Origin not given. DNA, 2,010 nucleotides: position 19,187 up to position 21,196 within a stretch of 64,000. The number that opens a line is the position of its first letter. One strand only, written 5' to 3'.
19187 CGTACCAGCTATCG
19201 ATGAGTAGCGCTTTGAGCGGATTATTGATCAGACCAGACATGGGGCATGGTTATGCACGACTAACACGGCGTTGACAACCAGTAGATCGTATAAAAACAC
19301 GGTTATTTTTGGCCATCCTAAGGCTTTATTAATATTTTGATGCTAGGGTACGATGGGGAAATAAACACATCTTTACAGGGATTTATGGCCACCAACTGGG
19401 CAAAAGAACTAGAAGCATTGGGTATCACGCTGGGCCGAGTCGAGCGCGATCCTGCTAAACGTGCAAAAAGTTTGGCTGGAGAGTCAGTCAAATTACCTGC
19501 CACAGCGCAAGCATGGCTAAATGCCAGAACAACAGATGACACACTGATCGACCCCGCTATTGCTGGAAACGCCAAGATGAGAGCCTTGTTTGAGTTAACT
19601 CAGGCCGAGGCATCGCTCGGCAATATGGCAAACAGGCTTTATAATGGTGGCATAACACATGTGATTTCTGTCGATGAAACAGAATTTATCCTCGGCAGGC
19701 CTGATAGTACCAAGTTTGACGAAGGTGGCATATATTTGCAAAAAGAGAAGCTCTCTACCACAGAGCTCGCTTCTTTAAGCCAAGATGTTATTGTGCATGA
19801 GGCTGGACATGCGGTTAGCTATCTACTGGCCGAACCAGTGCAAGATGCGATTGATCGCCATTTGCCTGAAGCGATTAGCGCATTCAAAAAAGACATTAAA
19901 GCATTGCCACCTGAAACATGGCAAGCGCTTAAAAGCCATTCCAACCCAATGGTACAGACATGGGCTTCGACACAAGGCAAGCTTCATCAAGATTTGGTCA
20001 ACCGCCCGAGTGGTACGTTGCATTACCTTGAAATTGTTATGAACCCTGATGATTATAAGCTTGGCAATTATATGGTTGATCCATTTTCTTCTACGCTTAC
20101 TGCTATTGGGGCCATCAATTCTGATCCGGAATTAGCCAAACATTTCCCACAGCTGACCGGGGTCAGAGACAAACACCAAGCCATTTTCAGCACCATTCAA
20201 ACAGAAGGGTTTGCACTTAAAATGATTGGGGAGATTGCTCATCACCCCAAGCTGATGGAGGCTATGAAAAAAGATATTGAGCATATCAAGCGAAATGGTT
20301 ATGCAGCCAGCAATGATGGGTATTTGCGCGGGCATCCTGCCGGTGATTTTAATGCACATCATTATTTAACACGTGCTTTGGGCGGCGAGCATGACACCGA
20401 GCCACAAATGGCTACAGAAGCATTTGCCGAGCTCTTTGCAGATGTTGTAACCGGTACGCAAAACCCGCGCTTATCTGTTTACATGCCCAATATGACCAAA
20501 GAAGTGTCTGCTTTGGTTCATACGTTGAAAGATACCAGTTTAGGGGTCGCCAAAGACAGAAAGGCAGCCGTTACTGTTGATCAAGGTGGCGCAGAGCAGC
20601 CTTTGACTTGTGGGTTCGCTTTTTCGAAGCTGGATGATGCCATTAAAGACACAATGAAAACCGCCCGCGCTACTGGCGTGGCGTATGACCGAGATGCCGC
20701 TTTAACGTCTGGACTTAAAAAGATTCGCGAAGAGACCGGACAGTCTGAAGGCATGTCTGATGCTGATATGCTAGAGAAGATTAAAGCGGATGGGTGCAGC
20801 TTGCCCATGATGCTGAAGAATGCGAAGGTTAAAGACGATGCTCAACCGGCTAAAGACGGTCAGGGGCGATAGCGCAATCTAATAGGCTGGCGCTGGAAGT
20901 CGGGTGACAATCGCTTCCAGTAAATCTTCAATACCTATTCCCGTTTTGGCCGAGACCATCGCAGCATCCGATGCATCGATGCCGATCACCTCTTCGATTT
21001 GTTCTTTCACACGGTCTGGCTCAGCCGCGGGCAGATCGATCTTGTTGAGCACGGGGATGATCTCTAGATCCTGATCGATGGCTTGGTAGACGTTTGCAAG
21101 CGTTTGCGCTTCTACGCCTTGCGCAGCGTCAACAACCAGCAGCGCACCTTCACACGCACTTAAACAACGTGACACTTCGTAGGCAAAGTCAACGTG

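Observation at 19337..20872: Cargo of the lepA insertion: an opposite-strand 511-aa HExxH...EAFAE zincin-like ORFan with foreign-looking codon usage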

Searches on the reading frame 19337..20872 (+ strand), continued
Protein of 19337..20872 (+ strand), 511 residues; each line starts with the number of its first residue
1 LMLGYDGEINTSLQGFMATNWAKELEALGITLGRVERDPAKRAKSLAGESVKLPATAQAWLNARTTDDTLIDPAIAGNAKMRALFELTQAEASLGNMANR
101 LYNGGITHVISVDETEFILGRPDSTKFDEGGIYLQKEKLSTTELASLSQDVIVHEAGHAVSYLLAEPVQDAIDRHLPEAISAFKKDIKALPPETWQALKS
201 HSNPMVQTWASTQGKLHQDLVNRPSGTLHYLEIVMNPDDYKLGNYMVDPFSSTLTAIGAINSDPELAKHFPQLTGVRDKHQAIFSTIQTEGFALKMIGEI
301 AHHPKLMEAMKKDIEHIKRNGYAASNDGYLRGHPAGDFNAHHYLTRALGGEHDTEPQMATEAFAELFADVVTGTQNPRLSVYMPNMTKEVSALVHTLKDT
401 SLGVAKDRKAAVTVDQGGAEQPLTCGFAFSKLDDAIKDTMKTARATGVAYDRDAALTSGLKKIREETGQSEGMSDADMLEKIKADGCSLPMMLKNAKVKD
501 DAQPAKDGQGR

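Call 31: search_solved_structures(query=A1, max_evalue=10, show_alignments=3)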
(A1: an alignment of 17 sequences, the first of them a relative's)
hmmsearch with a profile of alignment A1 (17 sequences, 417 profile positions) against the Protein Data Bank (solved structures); distinct sequences matched with E-value up to 10: 13.
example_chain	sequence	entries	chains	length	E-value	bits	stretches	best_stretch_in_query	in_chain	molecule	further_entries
6h9l_A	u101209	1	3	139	0.015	17.7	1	137-190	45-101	Uncharacterized protein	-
2caz_B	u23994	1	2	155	0.092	15.2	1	157-249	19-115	VACUOLAR PROTEIN SORTING-ASSOCIATED PROTEIN VPS28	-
2p22_B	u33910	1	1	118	0.13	14.7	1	157-249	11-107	Vacuolar protein sorting-associated protein 28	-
2f66_B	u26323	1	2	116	0.14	14.6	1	170-249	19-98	Vacuolar protein sorting-associated protein VPS28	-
2f6m_B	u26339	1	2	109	0.16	14.4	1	170-249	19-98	Vacuolar protein sorting-associated protein VPS28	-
2jf4_A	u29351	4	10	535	0.41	13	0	329-395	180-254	PERIPLASMIC TREHALASE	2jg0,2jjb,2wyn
2n6j_A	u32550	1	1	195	1.1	11.6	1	325-360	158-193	Zinc metalloprotease Zmp1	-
5n12_A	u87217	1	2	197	1.2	11.5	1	325-360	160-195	Pro-Pro endopeptidase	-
6r5a_A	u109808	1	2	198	1.2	11.5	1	325-360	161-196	Pro-Pro endopeptidase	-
5a0p_A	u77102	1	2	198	1.2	11.5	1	325-360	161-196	ZINC METALLOPROTEASE ZMP1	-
6r53_A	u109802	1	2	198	1.2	11.5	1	325-360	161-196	Pro-Pro endopeptidase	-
6r52_A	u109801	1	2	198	1.2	11.5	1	325-360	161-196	Pro-Pro endopeptidase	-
7yte_A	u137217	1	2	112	1.5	11.2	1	102-134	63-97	Ig mu chain C region secreted form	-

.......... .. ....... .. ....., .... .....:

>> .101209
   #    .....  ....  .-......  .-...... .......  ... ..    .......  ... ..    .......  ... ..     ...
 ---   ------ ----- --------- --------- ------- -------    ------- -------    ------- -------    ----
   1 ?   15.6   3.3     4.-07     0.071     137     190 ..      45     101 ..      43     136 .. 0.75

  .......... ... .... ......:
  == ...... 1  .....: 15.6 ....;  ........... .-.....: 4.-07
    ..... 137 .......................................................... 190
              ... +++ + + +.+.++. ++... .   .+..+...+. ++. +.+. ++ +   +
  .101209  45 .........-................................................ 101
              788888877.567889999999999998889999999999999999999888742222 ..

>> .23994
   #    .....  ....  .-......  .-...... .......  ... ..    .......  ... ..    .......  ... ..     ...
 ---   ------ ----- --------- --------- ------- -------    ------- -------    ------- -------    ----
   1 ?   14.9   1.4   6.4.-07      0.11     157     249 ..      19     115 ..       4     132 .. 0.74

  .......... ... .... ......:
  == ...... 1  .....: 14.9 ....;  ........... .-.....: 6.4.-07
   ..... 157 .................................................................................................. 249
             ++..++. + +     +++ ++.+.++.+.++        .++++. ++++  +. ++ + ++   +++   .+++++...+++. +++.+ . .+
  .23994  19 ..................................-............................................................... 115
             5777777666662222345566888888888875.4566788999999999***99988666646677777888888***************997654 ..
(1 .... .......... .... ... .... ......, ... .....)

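Call 32: search_protein_families(library=pfam, alignment_id=A1, max_evalue=1)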
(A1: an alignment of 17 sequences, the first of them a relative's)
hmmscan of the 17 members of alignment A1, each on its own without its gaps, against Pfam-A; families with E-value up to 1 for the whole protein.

A. member 1, P0001 (495 aa): 0 families

B. families by the number of members that match (of 17 scanned): 13 families
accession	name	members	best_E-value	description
PF10263.15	SprT-like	1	0.008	SprT-like family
PF02230.22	Abhydrolase_2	1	0.043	Phospholipase/Carboxylesterase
PF13535.11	ATP-grasp_4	1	0.075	ATP-grasp domain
PF12399.14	BCA_ABC_TP_C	1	0.076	Branched-chain amino acid ATP-binding cassette transporter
PF07631.16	PSD4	1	0.082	Protein of unknown function (DUF1592)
PF04399.18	Glutaredoxin2_C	1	0.17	Glutaredoxin 2, C terminal domain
PF12614.13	RRF_GI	1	0.18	Ribosome recycling factor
PF22935.1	RM44_endonuclase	1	0.2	Large ribosomal subunit protein mL44, endonuclease domain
PF13670.12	PepSY_2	1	0.21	Peptidase propeptide and YPEB domain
PF20920.2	DAXX_hist_bd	1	0.22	Death domain-associated protein 6, histone binding domain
PF23257.1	DUF7071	1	0.24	Domain of unknown function (DUF7071)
PF14279.12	HNH_5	1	0.28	HNH endonuclease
PF03175.18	DNA_pol_B_2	1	0.38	DNA polymerase type B, organellar and viral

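Call 33: find_encoding_contigs(protein=P0004, flank=6000, max_places=3)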
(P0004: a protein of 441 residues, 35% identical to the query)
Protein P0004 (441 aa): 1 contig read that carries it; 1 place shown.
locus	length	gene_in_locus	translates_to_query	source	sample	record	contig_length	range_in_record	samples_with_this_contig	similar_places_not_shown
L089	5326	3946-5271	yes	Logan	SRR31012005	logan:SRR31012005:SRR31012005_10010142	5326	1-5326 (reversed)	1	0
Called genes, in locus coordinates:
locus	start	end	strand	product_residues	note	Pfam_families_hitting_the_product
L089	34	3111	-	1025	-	PF13700:DUF4158, PF01526:DDE_Tnp_Tn3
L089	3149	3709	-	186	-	PF00239:Resolvase, PF02796:HTH_7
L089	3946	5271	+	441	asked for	-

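Call 34: find_encoding_contigs(protein=P0005, flank=6000, max_places=3)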
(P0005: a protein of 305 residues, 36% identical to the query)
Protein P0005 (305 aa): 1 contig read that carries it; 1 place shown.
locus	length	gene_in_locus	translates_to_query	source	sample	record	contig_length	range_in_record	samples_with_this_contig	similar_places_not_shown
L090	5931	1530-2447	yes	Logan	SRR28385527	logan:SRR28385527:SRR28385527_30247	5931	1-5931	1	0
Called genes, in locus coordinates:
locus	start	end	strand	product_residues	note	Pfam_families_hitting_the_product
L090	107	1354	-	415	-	PF22042:EF-G_D2 (faint), PF03144:GTP_EFTU_D2, PF14492:EFG_III (weak), PF00679:EFG_C, PF06421:LepA_C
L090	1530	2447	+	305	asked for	-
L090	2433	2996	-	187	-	PF00009:GTP_EFTU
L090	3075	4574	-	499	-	PF00324:AA_permease, PF13520:AA_permease_2, PF13906:AA_permease_C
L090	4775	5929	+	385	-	?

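Call 35: find_encoding_contigs(protein=P0009, flank=8000, max_places=3)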
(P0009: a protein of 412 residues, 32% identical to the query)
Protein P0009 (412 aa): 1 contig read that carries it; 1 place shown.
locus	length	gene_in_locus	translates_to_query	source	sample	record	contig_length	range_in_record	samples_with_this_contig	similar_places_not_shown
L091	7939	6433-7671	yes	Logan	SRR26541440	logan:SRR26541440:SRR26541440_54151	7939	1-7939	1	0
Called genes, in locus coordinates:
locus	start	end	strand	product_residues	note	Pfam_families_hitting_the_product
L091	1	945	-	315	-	?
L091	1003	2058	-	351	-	PF00990:GGDEF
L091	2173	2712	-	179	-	PF18306:LDcluster4, PF03641:Lysine_decarbox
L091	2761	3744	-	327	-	-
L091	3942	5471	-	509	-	PF13541:ChlI, PF00493:MCM (faint), PF01078:Mg_chelatase, PF00158:Sigma54_activat (faint), PF07728:AAA_5, PF13335:Mg_chelatase_C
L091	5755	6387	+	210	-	-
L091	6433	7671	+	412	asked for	-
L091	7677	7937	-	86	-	?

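Call 38: predict_structure(alignment_id=A1)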
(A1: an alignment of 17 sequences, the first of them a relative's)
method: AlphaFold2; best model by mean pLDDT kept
length: 495 residues; sequences in the alignment: 17
mean_pLDDT: 78.2   pTM: 0.71
mean pLDDT of the five models: 78.2, 76.8, 76.7, 73.8, 73.8
residues with pLDDT >= 90: 165; 70-90: 197; 50-70: 85; < 50: 48
segments of 3 or more residues with pLDDT < 50: 200-202, 207-209, 388-405, 475-495
pLDDT, mean of each block of 10 residues (from residue 1): 86 84 88 64 72 86 88 90 92 83 61 80 89 92 94 88 94 87 85 69 49 71 60 84 91 96 91 78 91 96 87 85 91 91 95 85 89 95 62 35 47 70 70 70 77 73 68 47 35 36
secondary structure, 60 per line:
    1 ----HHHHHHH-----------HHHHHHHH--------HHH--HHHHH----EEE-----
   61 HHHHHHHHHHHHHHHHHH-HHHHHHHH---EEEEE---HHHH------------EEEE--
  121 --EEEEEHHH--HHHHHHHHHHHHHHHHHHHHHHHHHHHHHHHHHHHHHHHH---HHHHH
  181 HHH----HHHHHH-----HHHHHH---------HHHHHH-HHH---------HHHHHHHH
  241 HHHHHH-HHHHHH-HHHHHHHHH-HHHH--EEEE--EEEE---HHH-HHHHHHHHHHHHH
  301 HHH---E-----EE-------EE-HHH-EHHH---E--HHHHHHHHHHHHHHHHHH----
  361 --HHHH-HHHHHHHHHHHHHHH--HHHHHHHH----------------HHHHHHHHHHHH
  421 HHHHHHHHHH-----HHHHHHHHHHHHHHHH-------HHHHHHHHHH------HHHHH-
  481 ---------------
elements in order: H5-11 H23-30 H44-48 E53-55 H61-78 H80-87 E91-95 H99-102 E115-118 E123-127 H133-172 H176-183 H188-193 H199-204 H214-219 H233-246 H248-253 H255-263 H265-268 E271-274 E277-280 H288-303 H339-356 H363-366 H368-382 H385-392 H409-430 H436-451 H459-468 H475-479
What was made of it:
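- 19385..20872 (+): Gene for a 495-aa zincin-like protein (P0001). The TTG at 19337 is not the likely start. AF2 model pLDDT 78.2, pTM 0.71 (call 38).
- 20414..20443 (+): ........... E345 (20417-20419) is the proposed third zinc ligand. E349 is less conserved. Helix 339-356 has pLDDT about 95 (call 38).
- On Zincin / gluzincin metallopeptidase (fold class): It lies in helix 133-172 at pLDDT 92-94 (call 38).
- AF2 with the family alignment gives pLDDT 78.2 and pTM 0.71, with strands 91-95, 115-118 and 123-127, helix 133-172 and helix 339-356 (call 38).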

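Call 41: fold_search(model_id=the predicted structure, library=pdb)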
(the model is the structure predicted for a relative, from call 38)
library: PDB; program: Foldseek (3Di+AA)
matches with E <= 10: 166; with E <= 0.001: 0
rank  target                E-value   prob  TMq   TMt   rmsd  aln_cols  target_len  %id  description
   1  4pks                  3.7e-02  0.90  0.16  0.16  18.2       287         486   14  Anthrax toxin lethal factor with bound small molecule inhibitor 11 (released 2014-11-12)
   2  4pkr                  3.8e-02  0.91  0.16  0.16  17.9       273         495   13  Anthrax toxin lethal factor with bound small molecule inhibitor 10 (released 2014-11-12)
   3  5d1t                  6.5e-02  0.84  0.16  0.16  18.2       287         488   14  Anthrax toxin lethal factor with hydroxamic acid inhibitor (released 2015-11-11)
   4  1pwp_A                2.2e-01  0.44  0.16  0.11  21.1       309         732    9  Crystal Structure of the Anthrax Lethal Factor complexed with Small Molecule Inhibitor NSC 12155 (released 2004-01-13)
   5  6r5a_A                2.8e-01  0.66  0.15  0.35  17.3       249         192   10  Crystal structure of PPEP-1(W103F) (released 2019-06-12)
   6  6r58_D                3.3e-01  0.63  0.16  0.36  18.2       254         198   10  Crystal structure of PPEP-1(E143A/Y178F/E184A) in complex with substrate peptide Ac-EVNAPVP-CONH2 (released 2019-06-12)
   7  7z5g_B                4.0e-01  0.11  0.11  0.15  24.7       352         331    9  human apo MATCAP (released 2022-05-11)
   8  4fxq_A                4.7e-01  0.20  0.15  0.16  25.9       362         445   14  Full-length Certhrax toxin from Bacillus cereus in complex with Inhibitor P6 (released 2012-09-26)
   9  7whh_A                5.6e-01  0.07  0.12  0.10  25.3       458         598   10  Crystal structure of SARS-CoV-2 omicron RBD and human ACE2 (released 2022-06-01)
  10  6r5b_A                6.1e-01  0.44  0.15  0.35  17.4       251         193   10  Crystal structure of PPEP-1(W103H/E143A/Y178F) in complex with substrate peptide Ac-EVNPPVP-CONH2 (released 2019-06-12)
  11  6r55_A                8.0e-01  0.41  0.16  0.37  16.8       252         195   10  Crystal structure of PPEP-1(E184K) (released 2019-06-12)
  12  7z5g_D                8.4e-01  0.09  0.12  0.16  25.3       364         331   10  human apo MATCAP (released 2022-05-11)
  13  5f92_B                8.4e-01  0.04  0.11  0.12  33.6       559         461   10  Fumarate hydratase of Mycobacterium tuberculosis in complex with formate (released 2016-06-22)
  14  7z6s_C                9.1e-01  0.08  0.11  0.15  22.7       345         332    9  MATCAP bound to a human 14 protofilament microtubule (released 2022-05-11)
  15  3fum                  9.1e-01  0.08  0.13  0.11  24.4       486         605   10  Leukotriene A4 hydrolase in complex with (R)-pyridin-4-yl[4-(2-pyrrolidin-1-ylethoxy)phenyl]methanol (released 2009-07-28)
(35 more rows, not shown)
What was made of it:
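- The top Foldseek PDB hits are lethal factor (E 0.037, probability 0.90), then PPEP-1/Zmp1, Certhrax and MATCAP (call 41).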

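Call 49: find_related_loci(query=A4, collection=metagenome_contigs, flank=6000)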
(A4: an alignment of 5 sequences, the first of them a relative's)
Query A4 (495 aa) in metagenome_contigs; peptide patterns used: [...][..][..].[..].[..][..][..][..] (x = any residue, [..] = any of these).
131 stretches matched a pattern, but none encodes a relative of the query by tblastn (E <= 1e-3).
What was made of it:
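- Tried and rejected: The scan with a five-member alignment found no confirmed locus (call 49).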

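Call 50: find_homologous_proteins(query=A1, max_evalue=0.001)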
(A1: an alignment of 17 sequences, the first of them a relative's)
Query A1 (17 sequences) (495 aa, profile of the alignment): 1 proteins with E <= 0.001 among 8000 candidates.
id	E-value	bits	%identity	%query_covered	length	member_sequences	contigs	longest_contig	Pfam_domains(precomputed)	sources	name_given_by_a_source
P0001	3.6e-112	394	100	100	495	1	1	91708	-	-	-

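Call 51: fold_search(model_id=the predicted structure, library=viral)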
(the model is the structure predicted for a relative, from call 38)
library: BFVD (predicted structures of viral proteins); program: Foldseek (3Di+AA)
matches with E <= 10: 192; with E <= 0.001: 0
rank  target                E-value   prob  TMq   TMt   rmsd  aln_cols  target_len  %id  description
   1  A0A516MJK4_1          2.9e-03  0.72  0.14  0.07  34.8       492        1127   14  (no name in the UniProt tables at hand)
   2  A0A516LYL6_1          5.1e-03  0.97  0.18  0.08  28.6       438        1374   10  (no name in the UniProt tables at hand)
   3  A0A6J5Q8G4            3.1e-02  0.90  0.16  0.13  19.9       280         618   12  Phage head morphogenesis domain containing protein [uncultured Caudovirales phage]
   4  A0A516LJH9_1          3.2e-02  0.38  0.15  0.06  31.6       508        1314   12  (no name in the UniProt tables at hand)
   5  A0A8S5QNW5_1          5.2e-02  0.33  0.14  0.09  28.9       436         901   12  Internal virion protein D [Caudovirales sp. ctSH72]
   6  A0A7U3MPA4            5.7e-02  0.90  0.20  0.28  17.0       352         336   11  (no name in the UniProt tables at hand)
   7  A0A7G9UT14            5.7e-02  0.15  0.12  0.05  28.9       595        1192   13  NAD(+)--protein-arginine ADP-ribosyltransferase [Xanthomonas phage Xp12]
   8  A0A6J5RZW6            8.5e-02  0.15  0.13  0.06  30.0       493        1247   15  Uncharacterized protein [uncultured Caudovirales phage]
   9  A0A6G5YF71            8.9e-02  0.38  0.15  0.08  34.8       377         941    9  (no name in the UniProt tables at hand)
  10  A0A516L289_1          9.3e-02  0.06  0.08  0.06  33.4       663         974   12  (no name in the UniProt tables at hand)
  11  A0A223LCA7            1.2e-01  0.77  0.16  0.33  20.2       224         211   12  IrrE N-terminal-like domain-containing protein [Bacillus phage PBS1]
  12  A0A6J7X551            1.3e-01  0.20  0.12  0.05  20.1       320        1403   14  Large polyvalent protein associated domain-containing protein (Fragment) [uncultured Caudovirales phage]
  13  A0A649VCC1            2.0e-01  0.99  0.29  0.46   8.8       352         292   10  (no name in the UniProt tables at hand)
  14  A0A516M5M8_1          2.3e-01  0.69  0.19  0.07  16.2       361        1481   10  (no name in the UniProt tables at hand)
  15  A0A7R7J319            2.4e-01  0.41  0.12  0.29  19.0       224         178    9  (no name in the UniProt tables at hand)
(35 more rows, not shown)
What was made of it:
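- On Gene-targeting mobile element (homing endonuclease gene, intron, IS, integrative cassette): The fold matches are peptidases (calls 41, 51).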

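Call 65: find_encoding_contigs(protein=P0016, flank=8000, max_places=3)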
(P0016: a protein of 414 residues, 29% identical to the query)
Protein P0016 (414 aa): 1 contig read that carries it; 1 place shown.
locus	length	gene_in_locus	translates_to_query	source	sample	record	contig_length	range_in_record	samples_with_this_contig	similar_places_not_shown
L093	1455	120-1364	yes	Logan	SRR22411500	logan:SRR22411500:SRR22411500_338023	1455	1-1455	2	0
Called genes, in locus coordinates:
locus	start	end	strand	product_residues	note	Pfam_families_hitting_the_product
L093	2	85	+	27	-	?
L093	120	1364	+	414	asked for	-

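Call 93: search_dna_similar(query=P0001, collection=plasmids, mode=protein, max_evalue=0.01, max_rows=15)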
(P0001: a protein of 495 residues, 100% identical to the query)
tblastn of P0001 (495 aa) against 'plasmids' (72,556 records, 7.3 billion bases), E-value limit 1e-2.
No match.

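Call 94: search_dna_similar(query=P0001, collection=phages, mode=protein, max_evalue=0.01, max_rows=15)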
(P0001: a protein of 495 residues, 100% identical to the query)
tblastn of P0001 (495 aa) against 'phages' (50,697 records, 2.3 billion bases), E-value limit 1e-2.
No match.
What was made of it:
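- Tried and rejected: No phage or plasmid homologue was found by tblastn (calls 93, 94).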

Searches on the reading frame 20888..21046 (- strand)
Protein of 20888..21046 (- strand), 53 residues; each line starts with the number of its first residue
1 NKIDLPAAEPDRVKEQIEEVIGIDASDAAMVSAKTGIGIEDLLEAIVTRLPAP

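Call 95: find_related_loci(query=window:20888-21046:-, collection=metagenome_contigs, flank=7000)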
Query seq(53 aa) (53 aa) in metagenome_contigs; peptide patterns used: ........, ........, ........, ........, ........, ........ (x = any residue, [..] = any of these).
600 stretches matched a pattern (row limit reached: there are more); 574 encode a relative of the query (tblastn E <= 1e-3); the best 80 are kept; 80 distinct loci.
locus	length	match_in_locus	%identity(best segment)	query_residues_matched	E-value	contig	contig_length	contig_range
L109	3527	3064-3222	83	1-53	5e-26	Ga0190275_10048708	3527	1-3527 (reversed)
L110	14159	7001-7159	83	1-53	7e-26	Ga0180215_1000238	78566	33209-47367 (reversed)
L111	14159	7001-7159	85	1-53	7e-26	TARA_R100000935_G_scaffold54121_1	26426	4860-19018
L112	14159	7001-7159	81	1-53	1e-25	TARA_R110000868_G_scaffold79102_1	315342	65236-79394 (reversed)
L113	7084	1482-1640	79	1-53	2e-25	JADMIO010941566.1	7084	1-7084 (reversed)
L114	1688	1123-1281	81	1-53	2e-25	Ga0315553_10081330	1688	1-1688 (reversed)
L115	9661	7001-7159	81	1-53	3e-25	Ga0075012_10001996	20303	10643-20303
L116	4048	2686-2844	81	1-53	4e-25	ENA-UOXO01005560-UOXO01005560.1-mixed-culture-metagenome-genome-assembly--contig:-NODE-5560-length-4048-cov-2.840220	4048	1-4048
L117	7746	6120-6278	79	1-53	9e-25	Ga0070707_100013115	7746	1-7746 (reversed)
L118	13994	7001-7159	81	1-53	1e-24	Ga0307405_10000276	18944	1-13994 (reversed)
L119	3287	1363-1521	85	1-53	2e-24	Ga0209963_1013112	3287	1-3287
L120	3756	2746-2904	77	1-53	2e-24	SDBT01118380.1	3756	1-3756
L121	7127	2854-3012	79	1-53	3e-24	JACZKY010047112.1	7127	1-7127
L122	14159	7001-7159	79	1-53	3e-24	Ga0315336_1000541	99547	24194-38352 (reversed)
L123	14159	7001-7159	77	1-53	3e-24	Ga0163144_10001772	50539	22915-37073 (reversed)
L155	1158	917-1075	77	1-53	3e-23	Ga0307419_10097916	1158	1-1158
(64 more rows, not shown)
